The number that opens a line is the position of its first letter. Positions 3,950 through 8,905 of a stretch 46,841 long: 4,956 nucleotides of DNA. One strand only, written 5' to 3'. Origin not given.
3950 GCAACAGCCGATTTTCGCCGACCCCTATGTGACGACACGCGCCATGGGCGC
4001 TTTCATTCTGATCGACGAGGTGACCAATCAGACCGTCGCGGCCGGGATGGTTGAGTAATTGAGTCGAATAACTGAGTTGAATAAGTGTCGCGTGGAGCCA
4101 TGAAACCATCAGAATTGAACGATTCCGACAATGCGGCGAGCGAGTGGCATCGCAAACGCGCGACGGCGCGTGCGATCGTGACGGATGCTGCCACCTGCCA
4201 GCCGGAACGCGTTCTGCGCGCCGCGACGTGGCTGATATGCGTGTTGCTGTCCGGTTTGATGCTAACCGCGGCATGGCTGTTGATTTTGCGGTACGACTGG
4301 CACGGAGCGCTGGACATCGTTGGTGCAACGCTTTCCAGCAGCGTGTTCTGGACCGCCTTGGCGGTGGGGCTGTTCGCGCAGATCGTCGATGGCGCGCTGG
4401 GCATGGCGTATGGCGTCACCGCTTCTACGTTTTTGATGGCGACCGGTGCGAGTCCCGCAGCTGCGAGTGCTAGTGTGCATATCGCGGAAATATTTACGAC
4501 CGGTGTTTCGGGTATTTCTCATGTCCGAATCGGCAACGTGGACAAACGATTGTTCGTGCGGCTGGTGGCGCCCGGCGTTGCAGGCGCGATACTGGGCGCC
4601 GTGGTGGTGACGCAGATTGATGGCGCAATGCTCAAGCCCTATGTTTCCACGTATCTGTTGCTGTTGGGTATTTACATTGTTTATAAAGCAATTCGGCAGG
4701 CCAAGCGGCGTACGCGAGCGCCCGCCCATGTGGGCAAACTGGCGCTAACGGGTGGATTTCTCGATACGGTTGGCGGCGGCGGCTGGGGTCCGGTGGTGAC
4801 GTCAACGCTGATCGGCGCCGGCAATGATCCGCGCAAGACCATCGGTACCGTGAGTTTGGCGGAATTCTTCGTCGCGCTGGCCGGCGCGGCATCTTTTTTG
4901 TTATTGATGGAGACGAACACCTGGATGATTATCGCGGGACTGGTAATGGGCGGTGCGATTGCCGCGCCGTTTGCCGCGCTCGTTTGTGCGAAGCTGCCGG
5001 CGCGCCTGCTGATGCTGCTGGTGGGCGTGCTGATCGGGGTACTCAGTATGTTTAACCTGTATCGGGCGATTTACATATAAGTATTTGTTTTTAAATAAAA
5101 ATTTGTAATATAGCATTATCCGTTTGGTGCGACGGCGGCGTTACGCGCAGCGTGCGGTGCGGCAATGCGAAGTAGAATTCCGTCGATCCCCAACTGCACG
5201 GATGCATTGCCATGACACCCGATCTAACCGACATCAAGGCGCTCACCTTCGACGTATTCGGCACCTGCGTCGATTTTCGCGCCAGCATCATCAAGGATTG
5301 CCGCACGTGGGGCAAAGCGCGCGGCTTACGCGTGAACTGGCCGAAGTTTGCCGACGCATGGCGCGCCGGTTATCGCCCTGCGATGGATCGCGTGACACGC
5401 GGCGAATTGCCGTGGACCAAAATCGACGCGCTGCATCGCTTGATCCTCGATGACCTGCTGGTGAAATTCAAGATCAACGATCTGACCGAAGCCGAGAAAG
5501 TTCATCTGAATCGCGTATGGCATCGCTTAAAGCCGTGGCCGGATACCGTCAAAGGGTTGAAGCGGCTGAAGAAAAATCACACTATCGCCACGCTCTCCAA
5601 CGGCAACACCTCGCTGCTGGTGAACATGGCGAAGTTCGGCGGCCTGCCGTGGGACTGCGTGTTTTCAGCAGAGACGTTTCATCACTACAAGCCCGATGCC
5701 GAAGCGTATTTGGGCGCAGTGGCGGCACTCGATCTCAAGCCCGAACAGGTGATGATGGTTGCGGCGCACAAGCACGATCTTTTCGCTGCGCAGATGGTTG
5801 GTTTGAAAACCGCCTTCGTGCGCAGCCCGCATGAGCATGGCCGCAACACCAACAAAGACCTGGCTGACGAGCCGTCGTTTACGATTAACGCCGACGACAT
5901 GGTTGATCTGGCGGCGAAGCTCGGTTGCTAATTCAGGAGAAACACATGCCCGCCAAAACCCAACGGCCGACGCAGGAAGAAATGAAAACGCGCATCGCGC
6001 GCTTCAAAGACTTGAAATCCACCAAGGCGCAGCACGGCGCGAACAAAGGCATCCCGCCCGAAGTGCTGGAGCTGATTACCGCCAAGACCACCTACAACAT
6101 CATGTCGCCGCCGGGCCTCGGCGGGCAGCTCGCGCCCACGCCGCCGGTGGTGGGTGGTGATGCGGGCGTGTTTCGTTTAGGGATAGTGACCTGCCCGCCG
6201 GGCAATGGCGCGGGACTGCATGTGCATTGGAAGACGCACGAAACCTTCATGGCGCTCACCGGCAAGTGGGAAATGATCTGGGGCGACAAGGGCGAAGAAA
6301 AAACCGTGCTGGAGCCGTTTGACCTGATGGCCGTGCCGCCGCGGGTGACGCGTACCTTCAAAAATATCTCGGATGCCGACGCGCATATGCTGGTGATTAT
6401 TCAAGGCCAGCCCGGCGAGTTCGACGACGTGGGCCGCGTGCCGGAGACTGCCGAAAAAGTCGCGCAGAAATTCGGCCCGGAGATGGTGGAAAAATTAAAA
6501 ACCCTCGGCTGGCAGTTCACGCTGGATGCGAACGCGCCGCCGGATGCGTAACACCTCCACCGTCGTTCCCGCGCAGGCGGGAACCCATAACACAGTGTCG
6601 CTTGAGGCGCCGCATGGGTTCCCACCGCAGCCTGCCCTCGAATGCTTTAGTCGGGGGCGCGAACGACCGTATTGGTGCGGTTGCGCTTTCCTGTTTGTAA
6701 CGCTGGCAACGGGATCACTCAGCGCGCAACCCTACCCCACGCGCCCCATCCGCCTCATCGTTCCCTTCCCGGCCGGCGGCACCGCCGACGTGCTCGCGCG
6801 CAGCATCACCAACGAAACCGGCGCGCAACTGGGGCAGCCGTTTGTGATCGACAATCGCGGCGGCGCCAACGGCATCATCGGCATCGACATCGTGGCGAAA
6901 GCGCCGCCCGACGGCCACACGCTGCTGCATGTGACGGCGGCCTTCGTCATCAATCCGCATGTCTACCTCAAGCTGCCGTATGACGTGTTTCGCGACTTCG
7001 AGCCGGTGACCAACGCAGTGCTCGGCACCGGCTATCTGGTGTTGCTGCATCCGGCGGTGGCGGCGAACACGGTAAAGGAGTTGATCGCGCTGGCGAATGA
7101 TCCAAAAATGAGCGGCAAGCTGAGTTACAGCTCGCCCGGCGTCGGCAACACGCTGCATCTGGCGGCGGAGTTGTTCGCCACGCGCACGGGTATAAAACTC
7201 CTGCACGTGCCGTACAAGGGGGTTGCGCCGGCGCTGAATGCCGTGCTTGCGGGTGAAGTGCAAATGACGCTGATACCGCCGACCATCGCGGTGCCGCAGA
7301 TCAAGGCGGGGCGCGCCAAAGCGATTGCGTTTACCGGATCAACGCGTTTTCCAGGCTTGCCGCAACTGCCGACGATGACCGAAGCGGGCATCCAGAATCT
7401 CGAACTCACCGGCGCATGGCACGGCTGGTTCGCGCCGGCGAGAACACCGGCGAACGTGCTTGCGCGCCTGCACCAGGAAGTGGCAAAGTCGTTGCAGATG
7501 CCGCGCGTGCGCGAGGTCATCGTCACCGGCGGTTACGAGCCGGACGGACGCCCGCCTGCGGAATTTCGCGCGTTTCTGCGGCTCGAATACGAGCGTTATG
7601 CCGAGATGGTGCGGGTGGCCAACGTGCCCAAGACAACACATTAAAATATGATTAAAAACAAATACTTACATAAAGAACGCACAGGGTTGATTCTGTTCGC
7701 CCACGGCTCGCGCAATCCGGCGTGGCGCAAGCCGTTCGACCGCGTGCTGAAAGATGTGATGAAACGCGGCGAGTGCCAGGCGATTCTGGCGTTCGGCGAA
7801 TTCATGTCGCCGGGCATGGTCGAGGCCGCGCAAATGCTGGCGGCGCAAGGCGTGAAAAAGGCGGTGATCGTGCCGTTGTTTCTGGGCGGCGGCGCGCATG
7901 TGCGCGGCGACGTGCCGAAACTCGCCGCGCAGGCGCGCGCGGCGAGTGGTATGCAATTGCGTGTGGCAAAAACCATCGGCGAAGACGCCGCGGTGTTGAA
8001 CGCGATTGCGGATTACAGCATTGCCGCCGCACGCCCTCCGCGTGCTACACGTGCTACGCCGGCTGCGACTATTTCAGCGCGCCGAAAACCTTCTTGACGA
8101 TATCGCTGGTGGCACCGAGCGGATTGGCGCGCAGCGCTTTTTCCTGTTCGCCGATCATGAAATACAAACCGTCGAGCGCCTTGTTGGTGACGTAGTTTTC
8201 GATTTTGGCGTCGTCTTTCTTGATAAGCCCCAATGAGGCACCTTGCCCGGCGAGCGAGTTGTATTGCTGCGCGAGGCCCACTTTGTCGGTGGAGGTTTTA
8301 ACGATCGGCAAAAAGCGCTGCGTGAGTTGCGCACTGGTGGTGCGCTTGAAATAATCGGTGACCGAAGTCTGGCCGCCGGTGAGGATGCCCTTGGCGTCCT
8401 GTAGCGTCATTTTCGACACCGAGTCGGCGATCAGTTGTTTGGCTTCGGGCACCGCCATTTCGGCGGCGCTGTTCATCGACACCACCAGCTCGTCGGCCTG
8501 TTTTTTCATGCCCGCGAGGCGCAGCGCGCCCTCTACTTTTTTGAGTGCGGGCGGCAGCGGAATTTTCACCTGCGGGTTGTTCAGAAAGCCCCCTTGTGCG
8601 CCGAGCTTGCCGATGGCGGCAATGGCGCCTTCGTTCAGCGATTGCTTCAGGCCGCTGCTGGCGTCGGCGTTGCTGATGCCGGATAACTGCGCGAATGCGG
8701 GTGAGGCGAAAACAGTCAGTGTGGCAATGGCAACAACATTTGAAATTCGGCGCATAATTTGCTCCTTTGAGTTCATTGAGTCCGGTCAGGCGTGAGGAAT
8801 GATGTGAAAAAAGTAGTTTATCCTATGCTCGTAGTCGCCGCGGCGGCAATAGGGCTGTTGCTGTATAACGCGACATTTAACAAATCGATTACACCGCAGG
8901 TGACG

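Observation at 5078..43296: A conserved 17-nt AT-rich word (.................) marks nine gene boundaries in a GC-rich window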

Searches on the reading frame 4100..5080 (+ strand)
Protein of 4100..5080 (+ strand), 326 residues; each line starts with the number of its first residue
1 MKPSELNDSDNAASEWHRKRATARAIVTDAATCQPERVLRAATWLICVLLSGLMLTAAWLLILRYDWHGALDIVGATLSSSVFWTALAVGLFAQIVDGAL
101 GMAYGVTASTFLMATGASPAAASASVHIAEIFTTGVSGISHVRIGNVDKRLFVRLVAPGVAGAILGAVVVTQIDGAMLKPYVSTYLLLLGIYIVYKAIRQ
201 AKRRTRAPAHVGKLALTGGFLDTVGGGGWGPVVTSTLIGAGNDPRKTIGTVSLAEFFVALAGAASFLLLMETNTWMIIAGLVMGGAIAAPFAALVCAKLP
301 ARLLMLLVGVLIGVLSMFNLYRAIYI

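Call 13: search_protein_families(library=pfam, proteins=[window:4100-5080:+])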
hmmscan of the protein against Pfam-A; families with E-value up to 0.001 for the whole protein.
window:4100-5080:+ (326 aa): 1 family
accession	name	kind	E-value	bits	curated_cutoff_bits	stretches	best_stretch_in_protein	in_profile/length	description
PF01925.25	TauE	-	5.6e-35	121.6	32.6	1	87-316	2-234/237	Sulfite exporter TauE/SafE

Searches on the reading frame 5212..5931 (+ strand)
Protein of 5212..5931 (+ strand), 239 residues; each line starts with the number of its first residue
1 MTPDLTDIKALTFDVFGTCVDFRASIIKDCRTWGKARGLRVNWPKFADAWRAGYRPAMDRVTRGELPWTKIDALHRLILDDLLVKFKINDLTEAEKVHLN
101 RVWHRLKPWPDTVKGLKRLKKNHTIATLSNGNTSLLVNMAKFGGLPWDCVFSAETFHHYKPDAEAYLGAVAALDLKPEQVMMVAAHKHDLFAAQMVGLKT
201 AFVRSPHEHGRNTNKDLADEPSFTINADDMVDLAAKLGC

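Call 13: search_protein_families(library=pfam, proteins=[window:5212-5931:+])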
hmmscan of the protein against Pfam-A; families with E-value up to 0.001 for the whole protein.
window:5212-5931:+ (239 aa): 3 families
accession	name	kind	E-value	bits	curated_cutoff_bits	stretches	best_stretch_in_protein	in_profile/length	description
PF00702.32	Hydrolase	-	1e-14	55.8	26.4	1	8-193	1-187/191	haloacid dehalogenase-like hydrolase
PF13419.12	HAD_2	-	2.1e-11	44.7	23.8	1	85-203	59-178/178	Haloacid dehalogenase-like hydrolase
PF13242.12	Hydrolase_like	-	6.8e-05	23.1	22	1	160-223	4-67/75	HAD-hyrolase-like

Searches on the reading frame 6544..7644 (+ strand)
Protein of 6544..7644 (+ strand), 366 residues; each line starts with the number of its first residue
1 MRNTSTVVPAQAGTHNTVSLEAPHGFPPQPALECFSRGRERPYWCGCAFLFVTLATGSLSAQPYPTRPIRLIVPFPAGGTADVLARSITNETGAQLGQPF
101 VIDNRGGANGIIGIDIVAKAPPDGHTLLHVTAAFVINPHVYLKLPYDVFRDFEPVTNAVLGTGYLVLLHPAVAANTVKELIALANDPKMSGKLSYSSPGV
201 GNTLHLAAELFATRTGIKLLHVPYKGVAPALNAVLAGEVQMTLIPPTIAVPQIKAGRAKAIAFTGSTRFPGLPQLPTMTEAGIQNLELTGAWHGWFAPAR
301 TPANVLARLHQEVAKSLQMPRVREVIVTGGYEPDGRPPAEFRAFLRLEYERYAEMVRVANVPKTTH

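Call 13: search_protein_families(library=pfam, proteins=[window:6544-7644:+])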
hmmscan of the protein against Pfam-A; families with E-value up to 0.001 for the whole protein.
window:6544-7644:+ (366 aa): 1 family
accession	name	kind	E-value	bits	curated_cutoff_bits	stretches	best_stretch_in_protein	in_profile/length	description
PF03401.19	TctC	-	1.5e-61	208.8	27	1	85-346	2-259/274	Tripartite tricarboxylate transporter family receptor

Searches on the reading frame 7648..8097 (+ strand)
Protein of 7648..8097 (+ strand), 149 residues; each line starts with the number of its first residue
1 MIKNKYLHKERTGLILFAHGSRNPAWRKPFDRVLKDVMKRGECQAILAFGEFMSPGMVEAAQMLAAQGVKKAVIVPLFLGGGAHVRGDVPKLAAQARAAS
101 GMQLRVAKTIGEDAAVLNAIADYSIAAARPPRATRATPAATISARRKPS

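Call 13: search_protein_families(library=pfam, proteins=[window:7648-8097:+])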
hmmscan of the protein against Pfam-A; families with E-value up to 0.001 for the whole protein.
window:7648-8097:+ (149 aa): 1 family
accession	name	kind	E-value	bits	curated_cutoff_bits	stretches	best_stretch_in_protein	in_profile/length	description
PF01903.22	CbiX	-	5.4e-19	68.9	22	1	19-121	1-105/106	CbiX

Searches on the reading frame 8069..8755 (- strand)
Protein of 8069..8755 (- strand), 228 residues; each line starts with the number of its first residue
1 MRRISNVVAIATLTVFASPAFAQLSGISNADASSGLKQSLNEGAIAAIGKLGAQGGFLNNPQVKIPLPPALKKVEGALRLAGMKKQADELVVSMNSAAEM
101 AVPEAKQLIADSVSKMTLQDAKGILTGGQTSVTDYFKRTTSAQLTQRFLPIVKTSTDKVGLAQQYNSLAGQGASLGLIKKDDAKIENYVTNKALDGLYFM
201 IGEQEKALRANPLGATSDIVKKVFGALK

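Call 13: search_protein_families(library=pfam, proteins=[window:8069-8755:-])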
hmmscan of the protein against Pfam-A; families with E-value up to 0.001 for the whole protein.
window:8069-8755:- (228 aa): 1 family
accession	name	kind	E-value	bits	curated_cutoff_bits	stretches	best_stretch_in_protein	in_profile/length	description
PF13852.11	DUF4197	-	1.9e-73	246.8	24.9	1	27-225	2-199/199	Protein of unknown function (DUF4197)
